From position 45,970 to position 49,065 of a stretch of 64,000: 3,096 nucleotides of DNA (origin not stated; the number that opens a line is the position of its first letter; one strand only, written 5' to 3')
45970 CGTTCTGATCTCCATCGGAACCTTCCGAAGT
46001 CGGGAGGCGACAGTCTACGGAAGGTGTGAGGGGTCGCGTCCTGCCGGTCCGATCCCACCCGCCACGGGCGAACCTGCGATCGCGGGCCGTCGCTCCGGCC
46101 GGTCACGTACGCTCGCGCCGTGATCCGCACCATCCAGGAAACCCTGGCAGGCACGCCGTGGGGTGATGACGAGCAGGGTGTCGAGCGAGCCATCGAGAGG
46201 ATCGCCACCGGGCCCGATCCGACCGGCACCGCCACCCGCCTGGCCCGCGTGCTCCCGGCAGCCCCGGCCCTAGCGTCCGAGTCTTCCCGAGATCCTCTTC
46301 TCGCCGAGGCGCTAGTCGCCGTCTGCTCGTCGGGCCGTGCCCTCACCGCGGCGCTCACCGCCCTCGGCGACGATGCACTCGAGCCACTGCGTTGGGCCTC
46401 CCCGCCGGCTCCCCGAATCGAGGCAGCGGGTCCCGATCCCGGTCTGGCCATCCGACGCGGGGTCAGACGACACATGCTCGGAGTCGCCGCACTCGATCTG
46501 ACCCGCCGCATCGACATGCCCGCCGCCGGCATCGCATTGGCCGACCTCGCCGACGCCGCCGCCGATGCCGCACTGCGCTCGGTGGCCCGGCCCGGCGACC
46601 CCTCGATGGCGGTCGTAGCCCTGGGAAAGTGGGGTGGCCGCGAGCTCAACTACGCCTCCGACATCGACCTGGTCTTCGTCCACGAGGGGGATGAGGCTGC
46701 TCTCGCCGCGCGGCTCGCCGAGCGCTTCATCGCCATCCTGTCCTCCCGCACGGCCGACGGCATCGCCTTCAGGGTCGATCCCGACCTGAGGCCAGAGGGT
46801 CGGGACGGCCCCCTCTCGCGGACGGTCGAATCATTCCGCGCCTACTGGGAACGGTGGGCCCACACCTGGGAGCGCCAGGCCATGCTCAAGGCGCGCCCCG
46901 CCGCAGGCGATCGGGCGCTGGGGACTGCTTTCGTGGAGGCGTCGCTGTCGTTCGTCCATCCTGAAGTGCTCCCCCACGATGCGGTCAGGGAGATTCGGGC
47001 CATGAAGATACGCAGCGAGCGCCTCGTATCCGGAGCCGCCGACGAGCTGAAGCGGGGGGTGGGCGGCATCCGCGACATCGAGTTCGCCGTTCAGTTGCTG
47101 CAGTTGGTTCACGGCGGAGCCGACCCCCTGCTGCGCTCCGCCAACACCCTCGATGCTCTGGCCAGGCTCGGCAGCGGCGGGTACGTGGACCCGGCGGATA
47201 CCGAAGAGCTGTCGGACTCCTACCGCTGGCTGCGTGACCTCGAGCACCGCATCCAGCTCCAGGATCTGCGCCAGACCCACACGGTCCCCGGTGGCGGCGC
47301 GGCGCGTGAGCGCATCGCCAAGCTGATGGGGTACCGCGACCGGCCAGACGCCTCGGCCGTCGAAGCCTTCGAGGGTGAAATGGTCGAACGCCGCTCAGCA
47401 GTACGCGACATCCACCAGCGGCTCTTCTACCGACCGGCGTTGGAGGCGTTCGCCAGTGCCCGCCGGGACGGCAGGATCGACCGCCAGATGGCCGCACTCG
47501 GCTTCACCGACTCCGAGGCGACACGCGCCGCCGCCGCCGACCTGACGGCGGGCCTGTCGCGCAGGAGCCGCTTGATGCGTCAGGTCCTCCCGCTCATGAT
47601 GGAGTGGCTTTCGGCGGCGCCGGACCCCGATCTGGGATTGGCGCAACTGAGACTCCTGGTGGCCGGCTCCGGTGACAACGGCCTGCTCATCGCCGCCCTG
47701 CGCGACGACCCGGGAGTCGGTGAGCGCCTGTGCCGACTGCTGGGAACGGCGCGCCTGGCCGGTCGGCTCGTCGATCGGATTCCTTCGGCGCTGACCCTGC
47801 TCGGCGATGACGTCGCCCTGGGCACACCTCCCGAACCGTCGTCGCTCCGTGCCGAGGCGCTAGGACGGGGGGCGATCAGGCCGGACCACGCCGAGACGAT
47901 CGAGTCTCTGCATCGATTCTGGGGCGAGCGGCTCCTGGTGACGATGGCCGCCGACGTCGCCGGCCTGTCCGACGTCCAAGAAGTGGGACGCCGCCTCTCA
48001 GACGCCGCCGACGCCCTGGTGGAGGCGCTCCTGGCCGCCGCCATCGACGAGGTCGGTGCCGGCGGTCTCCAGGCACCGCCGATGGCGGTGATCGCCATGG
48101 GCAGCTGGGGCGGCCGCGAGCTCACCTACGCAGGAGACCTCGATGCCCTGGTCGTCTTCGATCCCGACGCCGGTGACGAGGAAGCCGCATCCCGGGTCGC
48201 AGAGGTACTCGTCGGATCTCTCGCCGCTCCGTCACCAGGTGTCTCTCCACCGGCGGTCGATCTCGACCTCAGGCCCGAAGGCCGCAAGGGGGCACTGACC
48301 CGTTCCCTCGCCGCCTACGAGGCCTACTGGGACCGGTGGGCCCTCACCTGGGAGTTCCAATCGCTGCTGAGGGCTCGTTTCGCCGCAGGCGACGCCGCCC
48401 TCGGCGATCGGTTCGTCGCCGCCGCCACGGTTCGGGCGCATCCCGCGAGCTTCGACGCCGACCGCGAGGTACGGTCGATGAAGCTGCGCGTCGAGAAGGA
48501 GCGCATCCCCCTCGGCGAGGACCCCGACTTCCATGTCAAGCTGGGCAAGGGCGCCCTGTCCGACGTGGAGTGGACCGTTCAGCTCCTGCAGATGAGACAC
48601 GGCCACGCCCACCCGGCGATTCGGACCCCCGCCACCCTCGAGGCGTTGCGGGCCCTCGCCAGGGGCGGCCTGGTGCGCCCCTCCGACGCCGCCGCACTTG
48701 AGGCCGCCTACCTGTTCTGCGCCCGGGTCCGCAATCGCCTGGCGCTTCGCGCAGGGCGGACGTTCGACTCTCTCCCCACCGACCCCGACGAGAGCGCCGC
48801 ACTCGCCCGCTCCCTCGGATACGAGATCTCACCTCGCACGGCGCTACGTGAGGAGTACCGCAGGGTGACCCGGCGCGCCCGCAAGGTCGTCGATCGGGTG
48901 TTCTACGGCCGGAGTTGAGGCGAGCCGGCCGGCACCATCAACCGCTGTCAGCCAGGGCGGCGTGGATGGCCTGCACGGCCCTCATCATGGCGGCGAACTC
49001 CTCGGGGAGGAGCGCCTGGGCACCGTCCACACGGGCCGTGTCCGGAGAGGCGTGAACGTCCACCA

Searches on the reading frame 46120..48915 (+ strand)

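Call 58: search_protein_families(library=pfam, proteins=[window:46120-48915:+], max_evalue=0.001)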
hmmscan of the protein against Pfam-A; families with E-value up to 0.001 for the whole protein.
window:46120-48915:+ (932 aa): 4 families
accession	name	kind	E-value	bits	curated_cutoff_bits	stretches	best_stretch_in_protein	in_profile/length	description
PF03710.21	GlnE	-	6.5e-79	265.3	24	2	110-272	63-250/252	Glutamate-ammonia ligase adenylyltransferase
PF08335.16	GlnD_UR_UTase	-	5.8e-53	179.2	21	2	306-436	24-141/141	GlnD PII-uridylyltransferase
PF03445.19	DUF294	-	5.5e-10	39.7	21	1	615-701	13-98/138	Putative nucleotidyltransferase DUF294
PF10335.14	DUF294_C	-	1.8e-08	34.8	22.5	0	833-878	58-103/145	Putative nucleotidyltransferase substrate binding domain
